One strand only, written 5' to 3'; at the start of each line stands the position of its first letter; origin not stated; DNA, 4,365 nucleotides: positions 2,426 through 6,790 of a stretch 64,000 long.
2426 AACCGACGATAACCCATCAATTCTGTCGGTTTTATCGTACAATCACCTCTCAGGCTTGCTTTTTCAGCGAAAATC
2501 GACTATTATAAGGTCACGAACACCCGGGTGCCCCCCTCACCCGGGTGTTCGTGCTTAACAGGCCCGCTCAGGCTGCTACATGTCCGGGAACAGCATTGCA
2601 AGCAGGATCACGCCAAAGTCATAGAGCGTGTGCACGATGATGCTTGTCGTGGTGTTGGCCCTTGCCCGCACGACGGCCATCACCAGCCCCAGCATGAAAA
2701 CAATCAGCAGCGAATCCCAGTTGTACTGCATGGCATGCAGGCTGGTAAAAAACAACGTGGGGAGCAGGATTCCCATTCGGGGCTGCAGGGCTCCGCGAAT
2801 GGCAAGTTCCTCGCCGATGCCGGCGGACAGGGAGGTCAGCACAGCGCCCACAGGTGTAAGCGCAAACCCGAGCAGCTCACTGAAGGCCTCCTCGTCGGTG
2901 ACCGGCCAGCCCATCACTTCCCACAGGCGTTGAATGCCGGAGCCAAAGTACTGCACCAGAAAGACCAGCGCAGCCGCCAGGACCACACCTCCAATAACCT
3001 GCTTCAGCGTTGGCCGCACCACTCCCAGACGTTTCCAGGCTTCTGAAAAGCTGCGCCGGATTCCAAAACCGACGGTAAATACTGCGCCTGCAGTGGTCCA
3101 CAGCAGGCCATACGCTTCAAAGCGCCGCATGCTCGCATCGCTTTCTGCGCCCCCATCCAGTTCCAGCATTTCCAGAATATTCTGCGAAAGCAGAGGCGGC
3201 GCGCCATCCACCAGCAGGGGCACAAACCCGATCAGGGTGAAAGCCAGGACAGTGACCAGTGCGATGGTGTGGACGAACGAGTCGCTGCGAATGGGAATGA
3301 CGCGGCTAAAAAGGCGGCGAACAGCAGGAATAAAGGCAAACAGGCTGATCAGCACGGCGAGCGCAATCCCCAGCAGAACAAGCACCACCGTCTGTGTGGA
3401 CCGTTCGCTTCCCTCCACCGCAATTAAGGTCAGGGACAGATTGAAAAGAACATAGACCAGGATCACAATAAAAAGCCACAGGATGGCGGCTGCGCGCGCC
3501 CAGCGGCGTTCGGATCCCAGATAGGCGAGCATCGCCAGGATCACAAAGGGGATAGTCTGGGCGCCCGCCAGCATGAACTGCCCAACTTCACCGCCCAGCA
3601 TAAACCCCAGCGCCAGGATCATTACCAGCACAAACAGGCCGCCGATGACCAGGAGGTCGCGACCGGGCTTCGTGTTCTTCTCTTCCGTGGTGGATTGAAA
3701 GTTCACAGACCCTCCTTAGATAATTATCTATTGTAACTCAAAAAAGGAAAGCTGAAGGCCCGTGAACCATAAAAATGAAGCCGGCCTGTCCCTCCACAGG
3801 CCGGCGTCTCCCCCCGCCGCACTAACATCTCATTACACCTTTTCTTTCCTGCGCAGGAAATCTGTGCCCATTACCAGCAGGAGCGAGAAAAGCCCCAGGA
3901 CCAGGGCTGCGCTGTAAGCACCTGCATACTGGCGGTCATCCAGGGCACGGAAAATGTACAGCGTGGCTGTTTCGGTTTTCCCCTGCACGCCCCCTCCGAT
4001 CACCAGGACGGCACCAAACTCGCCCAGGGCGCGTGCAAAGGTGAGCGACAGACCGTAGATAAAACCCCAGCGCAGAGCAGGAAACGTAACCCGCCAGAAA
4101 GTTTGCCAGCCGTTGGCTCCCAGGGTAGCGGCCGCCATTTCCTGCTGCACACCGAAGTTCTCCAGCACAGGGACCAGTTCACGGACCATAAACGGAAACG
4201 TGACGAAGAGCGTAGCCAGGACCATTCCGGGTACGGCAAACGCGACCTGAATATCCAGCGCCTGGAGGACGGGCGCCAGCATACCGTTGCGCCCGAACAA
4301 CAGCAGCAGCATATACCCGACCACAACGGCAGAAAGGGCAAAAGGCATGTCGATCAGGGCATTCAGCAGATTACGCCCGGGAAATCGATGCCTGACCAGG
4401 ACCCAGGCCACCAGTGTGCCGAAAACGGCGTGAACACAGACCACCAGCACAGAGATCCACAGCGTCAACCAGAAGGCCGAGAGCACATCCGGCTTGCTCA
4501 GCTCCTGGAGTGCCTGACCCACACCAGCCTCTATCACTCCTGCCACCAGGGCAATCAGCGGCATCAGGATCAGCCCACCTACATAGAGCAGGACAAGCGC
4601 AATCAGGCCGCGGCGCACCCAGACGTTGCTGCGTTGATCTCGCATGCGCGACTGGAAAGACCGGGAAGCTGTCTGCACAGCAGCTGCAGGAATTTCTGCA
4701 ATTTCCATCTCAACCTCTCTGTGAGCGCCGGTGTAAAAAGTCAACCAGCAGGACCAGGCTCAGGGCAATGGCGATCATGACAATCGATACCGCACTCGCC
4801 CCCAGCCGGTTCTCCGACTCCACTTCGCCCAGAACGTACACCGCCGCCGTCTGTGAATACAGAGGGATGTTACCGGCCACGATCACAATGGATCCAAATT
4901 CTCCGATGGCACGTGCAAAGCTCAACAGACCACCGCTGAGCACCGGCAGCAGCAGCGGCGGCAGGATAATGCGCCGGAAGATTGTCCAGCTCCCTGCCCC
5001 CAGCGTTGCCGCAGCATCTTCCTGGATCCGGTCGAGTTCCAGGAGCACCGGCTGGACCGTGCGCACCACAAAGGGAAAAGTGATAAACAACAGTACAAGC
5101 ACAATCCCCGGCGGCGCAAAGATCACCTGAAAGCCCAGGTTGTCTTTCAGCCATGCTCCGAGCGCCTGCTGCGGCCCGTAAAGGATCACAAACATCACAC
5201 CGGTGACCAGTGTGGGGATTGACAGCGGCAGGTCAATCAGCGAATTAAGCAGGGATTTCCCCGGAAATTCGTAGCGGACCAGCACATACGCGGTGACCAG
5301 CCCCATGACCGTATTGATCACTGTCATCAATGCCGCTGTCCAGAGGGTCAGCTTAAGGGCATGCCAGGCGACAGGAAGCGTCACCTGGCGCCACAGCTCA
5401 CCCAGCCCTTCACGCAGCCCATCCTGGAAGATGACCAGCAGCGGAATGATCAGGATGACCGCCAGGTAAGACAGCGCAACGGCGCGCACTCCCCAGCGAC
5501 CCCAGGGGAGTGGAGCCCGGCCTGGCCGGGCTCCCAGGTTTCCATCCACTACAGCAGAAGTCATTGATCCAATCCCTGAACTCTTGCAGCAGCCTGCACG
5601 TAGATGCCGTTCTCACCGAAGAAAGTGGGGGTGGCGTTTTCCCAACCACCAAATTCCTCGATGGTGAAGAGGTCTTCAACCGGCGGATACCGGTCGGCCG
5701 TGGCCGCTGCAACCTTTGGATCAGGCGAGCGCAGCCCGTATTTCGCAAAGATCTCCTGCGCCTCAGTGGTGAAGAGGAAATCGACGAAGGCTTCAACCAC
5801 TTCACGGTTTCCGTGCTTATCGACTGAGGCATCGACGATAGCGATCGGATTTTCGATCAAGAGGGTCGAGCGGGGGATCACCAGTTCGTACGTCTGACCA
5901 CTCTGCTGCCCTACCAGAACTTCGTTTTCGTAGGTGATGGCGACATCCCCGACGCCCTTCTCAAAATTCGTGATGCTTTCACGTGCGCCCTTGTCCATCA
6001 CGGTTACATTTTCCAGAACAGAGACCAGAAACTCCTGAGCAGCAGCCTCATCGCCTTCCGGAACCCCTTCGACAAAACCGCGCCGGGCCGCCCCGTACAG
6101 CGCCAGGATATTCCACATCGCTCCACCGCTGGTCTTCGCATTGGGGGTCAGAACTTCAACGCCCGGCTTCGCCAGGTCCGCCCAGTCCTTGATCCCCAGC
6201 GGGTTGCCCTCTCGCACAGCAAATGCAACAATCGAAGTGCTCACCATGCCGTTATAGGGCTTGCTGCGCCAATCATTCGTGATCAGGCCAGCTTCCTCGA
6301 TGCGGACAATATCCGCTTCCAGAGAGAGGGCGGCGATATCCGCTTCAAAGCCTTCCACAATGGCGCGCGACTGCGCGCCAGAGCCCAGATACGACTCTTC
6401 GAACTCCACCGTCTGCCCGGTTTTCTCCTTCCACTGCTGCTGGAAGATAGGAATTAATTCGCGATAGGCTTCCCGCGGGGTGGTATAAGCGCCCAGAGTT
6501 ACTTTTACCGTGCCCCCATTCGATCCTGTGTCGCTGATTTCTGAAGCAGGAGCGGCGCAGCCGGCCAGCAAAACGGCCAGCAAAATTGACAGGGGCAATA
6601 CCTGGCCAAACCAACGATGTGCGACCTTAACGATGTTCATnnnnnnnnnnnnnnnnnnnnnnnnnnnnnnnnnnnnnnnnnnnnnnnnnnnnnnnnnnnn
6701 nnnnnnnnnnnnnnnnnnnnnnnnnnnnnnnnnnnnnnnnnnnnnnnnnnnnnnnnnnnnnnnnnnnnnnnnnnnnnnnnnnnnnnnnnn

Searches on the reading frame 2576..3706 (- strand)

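Call 40: search_protein_families(library=pfam, proteins=[window:2576-3706:-], max_evalue=0.0001)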
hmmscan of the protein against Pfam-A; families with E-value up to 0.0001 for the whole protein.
window:2576-3706:- (376 aa): 1 family
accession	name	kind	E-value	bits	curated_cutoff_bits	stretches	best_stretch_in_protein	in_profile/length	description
PF02517.21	Rce1-like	-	2.3e-10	41.1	22.4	1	286-364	6-92/93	Type II CAAX prenyl endopeptidase Rce1-like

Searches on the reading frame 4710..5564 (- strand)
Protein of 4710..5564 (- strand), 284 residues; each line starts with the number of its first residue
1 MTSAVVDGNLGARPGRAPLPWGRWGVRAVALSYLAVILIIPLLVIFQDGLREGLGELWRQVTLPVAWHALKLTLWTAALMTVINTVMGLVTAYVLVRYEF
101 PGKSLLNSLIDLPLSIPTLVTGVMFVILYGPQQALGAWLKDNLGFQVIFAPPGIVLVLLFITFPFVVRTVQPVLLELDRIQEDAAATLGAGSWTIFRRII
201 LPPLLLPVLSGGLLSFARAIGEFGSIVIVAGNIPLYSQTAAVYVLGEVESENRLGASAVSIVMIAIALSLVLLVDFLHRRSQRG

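Call 40: search_protein_families(library=pfam, proteins=[window:4710-5564:-], max_evalue=0.0001)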
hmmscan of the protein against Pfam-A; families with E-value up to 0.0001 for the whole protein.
window:4710-5564:- (284 aa): 1 family
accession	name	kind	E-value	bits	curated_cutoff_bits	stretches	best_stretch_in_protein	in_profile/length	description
PF00528.27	BPD_transp_1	-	6.4e-20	72.1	26.4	1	85-280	2-181/184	Binding-protein-dependent transport system inner membrane component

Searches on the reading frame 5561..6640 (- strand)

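Call 40: search_protein_families(library=pfam, proteins=[window:5561-6640:-], max_evalue=0.0001)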
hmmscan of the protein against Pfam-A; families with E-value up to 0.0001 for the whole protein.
window:5561-6640:- (359 aa): 4 families
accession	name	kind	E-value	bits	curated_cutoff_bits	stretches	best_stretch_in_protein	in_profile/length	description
PF13531.11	SBP_bac_11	-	6.3e-37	128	25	1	48-304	2-227/227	Bacterial extracellular solute-binding protein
PF01547.30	SBP_bac_1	-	2e-12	48.2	26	1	59-296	7-307/307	Bacterial extracellular solute-binding protein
PF13343.11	SBP_bac_6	-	1.4e-06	28.4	24.6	1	151-320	81-230/245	Bacterial extracellular solute-binding protein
PF13416.11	SBP_bac_8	-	1.9e-05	25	27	1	134-312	100-267/279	Bacterial extracellular solute-binding protein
